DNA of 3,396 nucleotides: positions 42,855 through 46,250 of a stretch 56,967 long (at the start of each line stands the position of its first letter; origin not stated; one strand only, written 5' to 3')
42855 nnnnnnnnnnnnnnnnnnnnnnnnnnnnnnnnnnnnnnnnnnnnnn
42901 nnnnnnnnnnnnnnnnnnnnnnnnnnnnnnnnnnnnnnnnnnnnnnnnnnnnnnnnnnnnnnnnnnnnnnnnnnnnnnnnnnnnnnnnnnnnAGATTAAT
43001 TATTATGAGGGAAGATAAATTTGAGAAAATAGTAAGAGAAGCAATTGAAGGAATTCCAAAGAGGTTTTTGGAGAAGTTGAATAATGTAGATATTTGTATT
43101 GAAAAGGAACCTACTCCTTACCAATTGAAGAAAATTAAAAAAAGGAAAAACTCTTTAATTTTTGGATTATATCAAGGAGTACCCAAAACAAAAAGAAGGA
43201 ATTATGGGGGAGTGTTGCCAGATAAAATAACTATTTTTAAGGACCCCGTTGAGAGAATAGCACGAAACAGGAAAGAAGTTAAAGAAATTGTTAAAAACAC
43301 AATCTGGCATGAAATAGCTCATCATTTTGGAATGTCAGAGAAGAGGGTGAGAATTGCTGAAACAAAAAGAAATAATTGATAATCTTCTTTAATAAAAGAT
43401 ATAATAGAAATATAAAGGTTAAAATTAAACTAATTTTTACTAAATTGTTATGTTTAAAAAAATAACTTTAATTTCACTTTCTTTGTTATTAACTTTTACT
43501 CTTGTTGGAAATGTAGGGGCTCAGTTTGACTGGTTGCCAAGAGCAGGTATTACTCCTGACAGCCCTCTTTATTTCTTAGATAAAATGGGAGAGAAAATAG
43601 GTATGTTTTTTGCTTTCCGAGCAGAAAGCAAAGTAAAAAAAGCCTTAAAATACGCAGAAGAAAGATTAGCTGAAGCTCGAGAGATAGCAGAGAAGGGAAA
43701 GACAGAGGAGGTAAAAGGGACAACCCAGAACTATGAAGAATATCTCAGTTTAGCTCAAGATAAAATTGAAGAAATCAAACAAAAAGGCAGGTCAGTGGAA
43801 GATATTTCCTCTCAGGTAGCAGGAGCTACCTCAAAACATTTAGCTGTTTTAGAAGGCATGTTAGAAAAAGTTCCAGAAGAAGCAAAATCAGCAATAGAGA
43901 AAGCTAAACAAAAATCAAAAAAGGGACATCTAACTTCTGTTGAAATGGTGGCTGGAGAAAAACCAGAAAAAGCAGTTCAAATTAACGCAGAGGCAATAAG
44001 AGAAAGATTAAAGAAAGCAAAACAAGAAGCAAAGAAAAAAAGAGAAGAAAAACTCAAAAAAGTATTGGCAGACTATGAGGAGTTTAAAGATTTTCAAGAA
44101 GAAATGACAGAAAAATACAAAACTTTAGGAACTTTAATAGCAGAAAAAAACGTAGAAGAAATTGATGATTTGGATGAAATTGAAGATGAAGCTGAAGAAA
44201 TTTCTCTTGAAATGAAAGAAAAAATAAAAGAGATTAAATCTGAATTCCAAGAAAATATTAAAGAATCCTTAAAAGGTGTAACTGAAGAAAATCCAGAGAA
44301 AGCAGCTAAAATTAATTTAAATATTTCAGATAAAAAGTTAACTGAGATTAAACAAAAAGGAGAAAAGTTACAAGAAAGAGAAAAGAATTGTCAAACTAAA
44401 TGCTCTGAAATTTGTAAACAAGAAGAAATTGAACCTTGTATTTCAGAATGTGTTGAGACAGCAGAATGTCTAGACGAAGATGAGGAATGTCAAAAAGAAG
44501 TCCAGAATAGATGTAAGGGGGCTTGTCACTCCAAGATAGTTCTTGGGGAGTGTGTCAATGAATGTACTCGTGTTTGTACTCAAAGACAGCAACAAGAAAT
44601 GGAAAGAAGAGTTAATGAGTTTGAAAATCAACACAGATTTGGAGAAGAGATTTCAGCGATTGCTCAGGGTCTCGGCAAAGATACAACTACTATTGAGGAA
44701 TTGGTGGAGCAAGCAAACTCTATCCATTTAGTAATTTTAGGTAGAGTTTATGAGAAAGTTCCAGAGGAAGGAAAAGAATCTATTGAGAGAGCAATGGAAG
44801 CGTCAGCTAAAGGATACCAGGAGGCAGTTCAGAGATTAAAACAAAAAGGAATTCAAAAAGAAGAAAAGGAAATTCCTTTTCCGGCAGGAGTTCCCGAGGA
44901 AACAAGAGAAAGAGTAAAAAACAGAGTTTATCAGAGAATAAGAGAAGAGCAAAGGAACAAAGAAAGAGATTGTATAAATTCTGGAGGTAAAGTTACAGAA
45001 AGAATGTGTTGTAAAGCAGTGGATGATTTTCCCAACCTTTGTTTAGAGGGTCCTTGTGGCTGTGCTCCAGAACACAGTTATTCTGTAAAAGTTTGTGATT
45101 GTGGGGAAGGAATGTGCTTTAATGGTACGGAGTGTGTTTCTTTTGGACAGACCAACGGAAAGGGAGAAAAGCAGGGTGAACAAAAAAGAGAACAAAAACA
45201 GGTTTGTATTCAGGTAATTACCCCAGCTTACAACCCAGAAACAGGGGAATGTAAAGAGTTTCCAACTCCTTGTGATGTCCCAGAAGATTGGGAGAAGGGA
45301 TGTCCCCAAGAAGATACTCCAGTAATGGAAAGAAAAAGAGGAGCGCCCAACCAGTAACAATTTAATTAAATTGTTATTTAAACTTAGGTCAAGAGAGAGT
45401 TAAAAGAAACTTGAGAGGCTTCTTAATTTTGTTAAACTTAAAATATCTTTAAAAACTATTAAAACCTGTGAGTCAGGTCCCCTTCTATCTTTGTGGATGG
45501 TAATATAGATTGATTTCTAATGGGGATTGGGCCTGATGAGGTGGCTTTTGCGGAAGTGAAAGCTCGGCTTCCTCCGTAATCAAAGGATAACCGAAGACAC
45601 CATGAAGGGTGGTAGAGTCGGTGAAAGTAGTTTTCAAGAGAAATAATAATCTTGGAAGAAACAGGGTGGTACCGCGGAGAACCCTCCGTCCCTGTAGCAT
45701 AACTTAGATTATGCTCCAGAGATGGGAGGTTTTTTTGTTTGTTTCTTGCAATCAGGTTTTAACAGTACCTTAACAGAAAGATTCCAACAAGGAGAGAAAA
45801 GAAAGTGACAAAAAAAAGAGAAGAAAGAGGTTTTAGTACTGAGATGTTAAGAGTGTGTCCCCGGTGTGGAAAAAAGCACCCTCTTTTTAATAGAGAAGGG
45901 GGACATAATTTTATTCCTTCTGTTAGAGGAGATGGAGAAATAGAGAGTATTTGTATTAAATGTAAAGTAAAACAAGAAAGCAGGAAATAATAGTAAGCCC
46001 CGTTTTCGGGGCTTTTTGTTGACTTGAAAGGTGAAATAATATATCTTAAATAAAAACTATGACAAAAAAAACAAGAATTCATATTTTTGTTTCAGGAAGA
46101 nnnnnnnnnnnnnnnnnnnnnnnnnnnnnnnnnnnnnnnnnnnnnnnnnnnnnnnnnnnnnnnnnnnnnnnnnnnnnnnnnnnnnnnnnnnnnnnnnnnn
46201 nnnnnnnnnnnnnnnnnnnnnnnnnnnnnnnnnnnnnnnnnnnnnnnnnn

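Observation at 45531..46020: T-box riboswitch controlling a 61-aa zinc-ribbon ORF instead of an aminoacyl-tRNA synthetase or amino-acid gene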

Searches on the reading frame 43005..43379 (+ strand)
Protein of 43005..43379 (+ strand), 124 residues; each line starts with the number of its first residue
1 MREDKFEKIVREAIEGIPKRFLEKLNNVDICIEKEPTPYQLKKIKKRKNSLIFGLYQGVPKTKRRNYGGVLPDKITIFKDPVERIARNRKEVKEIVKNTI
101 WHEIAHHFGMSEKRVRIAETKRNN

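Call 8: search_protein_families(library=pfam, proteins=[window:43005-43379:+], max_evalue=0.01)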
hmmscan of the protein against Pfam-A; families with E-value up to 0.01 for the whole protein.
window:43005-43379:+ (124 aa): 1 family
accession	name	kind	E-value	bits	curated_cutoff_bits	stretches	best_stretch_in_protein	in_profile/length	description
PF06262.17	Zincin_1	-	6.4e-25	87.4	22.4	1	25-116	1-93/97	Zincin-like metallopeptidase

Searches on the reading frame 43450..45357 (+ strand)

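Call 8: search_protein_families(library=pfam, proteins=[window:43450-45357:+], max_evalue=0.01)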
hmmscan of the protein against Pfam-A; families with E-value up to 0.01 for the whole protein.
window:43450-45357:+ (635 aa): 1 family
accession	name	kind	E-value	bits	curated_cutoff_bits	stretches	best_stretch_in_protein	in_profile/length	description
PF18915.5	DUF5667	-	1.3e-24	86.9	27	1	33-144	1-99/99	Domain of unknown function (DUF5667)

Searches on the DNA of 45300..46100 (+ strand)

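Call 3: search_rna_families(source=window, start=45300, end=46100, threshold=evalue, max_evalue=10, show_alignments=5)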
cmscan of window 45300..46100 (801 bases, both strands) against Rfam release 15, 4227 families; matches with E-value up to 10: 18.
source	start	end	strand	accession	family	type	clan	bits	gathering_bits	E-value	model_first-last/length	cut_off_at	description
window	45459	45696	+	RF00230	T-box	Cis-reg; leader;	-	52.8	93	1.4e-10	1-219/219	no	T-box leader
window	45969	46043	-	RF01770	rimP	Cis-reg; leader;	-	23.8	47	0.21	1-102/102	no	Gammaprotebacteria rimP leader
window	45964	46048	+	RF01770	rimP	Cis-reg; leader;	-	23.6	47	0.23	1-102/102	no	Gammaprotebacteria rimP leader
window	45323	45372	+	RF01776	RatA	Gene; antitoxin;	-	21.5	49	4.5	1-91/91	no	RNA anti-toxin A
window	45995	46059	-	RF02236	asX2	Gene; sRNA;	-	19.5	70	0.32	1-87/87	no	Xanthomonas sRNA asX2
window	45945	46023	+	RF04319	BTncRNA_FopS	Gene; sRNA;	-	18.7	56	3.5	1-71/71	no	Bacteroidetes FopS (family of paralogous sRNAs)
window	45986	46017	+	RF02438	SpF51_sRNA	Gene; sRNA;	-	18.6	50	1.3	1-45/45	no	Streptococcus sRNA SpF51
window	45990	46047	-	RF02427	SpF10_sRNA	Gene; sRNA;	-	18.1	60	1.7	1-57/57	no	Streptococcus sRNA SpF10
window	45944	46019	+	RF02083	OrzO-P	Gene; antitoxin;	-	17.5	60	4.9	1-76/76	no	OrzO-P RNA antitoxin family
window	45870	45930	-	RF02580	tsr31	Gene; sRNA;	-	17.4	50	6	1-70/70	no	S. aureus tsr31 small RNA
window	45948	46019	+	RF02348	tracrRNA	Gene; CRISPR;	-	16.9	70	6.2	1-92/92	no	Trans-activating crRNA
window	45677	45789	-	RF00561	SNORA40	Gene; snRNA; snoRNA; HACA-box;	-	16.3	51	5.5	1-128/128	no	Small nucleolar RNA SNORA40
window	45895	46020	+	RF01859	Phe_leader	Cis-reg; leader;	-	16.1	55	8.9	1-125/125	no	Phenylalanine leader peptide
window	45725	45803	-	RF04314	opuB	Cis-reg;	-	13.6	75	9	1-137/137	no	opuB ncRNA motif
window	45538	45613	-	RF02181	ST7-AS2_1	Gene; lncRNA;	-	13.5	80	5.6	1-72/72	no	ST7 antisense RNA 2 conserved region 1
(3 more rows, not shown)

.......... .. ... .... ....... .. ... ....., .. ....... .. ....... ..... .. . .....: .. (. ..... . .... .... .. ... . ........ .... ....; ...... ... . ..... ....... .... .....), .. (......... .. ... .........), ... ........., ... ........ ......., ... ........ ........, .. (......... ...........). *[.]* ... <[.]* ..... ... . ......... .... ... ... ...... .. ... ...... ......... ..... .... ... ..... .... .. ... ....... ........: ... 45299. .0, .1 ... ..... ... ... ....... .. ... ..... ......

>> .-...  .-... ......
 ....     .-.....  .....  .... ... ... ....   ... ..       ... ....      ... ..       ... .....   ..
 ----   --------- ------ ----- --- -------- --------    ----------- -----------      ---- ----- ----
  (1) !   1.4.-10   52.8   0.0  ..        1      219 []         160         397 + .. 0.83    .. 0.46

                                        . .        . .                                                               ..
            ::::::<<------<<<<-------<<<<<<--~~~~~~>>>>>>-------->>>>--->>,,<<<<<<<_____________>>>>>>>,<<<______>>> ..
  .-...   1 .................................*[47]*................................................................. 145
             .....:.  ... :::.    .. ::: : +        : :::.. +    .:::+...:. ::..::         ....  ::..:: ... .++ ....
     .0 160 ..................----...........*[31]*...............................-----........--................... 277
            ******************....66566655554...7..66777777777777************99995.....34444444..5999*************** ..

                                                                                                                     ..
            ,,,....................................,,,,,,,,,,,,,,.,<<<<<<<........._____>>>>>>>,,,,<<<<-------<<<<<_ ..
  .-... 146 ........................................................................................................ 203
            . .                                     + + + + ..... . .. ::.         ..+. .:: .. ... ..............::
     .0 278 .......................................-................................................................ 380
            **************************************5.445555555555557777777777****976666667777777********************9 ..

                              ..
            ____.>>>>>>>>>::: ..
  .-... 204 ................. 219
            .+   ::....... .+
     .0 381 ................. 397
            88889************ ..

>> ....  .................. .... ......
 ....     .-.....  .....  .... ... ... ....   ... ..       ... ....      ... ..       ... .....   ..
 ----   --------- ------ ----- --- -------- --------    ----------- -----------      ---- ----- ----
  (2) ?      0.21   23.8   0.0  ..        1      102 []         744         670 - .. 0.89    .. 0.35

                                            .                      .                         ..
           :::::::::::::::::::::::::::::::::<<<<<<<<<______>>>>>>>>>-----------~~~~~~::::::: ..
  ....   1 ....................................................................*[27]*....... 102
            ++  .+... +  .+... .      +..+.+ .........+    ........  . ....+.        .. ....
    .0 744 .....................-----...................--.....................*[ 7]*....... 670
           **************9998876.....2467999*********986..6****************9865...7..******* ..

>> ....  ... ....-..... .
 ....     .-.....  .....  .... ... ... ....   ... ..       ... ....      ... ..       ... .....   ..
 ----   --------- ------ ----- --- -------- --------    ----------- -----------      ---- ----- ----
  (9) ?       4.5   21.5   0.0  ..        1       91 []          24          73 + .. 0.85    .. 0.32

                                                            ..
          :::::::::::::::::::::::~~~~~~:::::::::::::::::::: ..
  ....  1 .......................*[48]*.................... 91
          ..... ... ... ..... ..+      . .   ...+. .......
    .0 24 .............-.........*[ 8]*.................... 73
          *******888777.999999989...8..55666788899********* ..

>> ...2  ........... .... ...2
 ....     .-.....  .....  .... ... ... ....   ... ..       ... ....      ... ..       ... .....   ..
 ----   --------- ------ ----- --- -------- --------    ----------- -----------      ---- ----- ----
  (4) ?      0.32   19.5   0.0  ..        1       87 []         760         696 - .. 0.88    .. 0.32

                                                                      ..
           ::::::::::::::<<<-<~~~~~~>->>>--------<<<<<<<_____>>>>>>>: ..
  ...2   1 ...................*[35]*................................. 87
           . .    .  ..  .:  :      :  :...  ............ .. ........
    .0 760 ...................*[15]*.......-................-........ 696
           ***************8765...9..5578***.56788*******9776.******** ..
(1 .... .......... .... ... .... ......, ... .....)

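Call 30: search_rna_families(sources=[L002, L003, L004, L005, L006, L007, L008, L009, L010], threshold=evalue, max_evalue=0.01, show_alignments=4)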
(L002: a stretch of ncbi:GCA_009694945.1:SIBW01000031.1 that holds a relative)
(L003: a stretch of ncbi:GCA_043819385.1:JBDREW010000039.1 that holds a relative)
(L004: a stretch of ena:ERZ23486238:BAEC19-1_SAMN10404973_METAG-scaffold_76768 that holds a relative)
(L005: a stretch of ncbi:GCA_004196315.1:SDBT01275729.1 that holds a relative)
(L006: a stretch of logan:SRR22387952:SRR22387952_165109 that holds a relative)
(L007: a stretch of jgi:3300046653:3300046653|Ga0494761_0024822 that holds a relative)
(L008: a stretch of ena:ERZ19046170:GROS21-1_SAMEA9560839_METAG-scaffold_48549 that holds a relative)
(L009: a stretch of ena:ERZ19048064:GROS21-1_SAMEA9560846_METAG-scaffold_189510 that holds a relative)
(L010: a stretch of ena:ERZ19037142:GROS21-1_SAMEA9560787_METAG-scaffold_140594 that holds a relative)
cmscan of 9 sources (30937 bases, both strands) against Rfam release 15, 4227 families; matches with E-value up to 0.01: 9.
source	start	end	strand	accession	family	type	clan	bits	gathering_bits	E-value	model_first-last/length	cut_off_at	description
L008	1110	1306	+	RF00230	T-box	Cis-reg; leader;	-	70.1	93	1.9e-13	1-219/219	no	T-box leader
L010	98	294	+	RF00230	T-box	Cis-reg; leader;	-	70.1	93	1.9e-13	1-219/219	no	T-box leader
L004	3364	3577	+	RF00230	T-box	Cis-reg; leader;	-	67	93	1.2e-12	1-219/219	no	T-box leader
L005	776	989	+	RF00230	T-box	Cis-reg; leader;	-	67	93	1.2e-12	1-219/219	no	T-box leader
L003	4722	4925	+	RF00230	T-box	Cis-reg; leader;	-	66.8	93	1.3e-12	1-219/219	no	T-box leader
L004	115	185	+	RF00005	tRNA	Gene; tRNA;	CL00001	63.2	29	1.1e-11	1-71/71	no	tRNA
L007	1275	1508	+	RF00230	T-box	Cis-reg; leader;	-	44.7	93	6.5e-07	1-219/219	no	T-box leader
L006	457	653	+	RF00230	T-box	Cis-reg; leader;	-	42.4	93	2.5e-06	1-219/219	no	T-box leader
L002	1710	1952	+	RF00230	T-box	Cis-reg; leader;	-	35.9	93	0.00012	1-219/219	no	T-box leader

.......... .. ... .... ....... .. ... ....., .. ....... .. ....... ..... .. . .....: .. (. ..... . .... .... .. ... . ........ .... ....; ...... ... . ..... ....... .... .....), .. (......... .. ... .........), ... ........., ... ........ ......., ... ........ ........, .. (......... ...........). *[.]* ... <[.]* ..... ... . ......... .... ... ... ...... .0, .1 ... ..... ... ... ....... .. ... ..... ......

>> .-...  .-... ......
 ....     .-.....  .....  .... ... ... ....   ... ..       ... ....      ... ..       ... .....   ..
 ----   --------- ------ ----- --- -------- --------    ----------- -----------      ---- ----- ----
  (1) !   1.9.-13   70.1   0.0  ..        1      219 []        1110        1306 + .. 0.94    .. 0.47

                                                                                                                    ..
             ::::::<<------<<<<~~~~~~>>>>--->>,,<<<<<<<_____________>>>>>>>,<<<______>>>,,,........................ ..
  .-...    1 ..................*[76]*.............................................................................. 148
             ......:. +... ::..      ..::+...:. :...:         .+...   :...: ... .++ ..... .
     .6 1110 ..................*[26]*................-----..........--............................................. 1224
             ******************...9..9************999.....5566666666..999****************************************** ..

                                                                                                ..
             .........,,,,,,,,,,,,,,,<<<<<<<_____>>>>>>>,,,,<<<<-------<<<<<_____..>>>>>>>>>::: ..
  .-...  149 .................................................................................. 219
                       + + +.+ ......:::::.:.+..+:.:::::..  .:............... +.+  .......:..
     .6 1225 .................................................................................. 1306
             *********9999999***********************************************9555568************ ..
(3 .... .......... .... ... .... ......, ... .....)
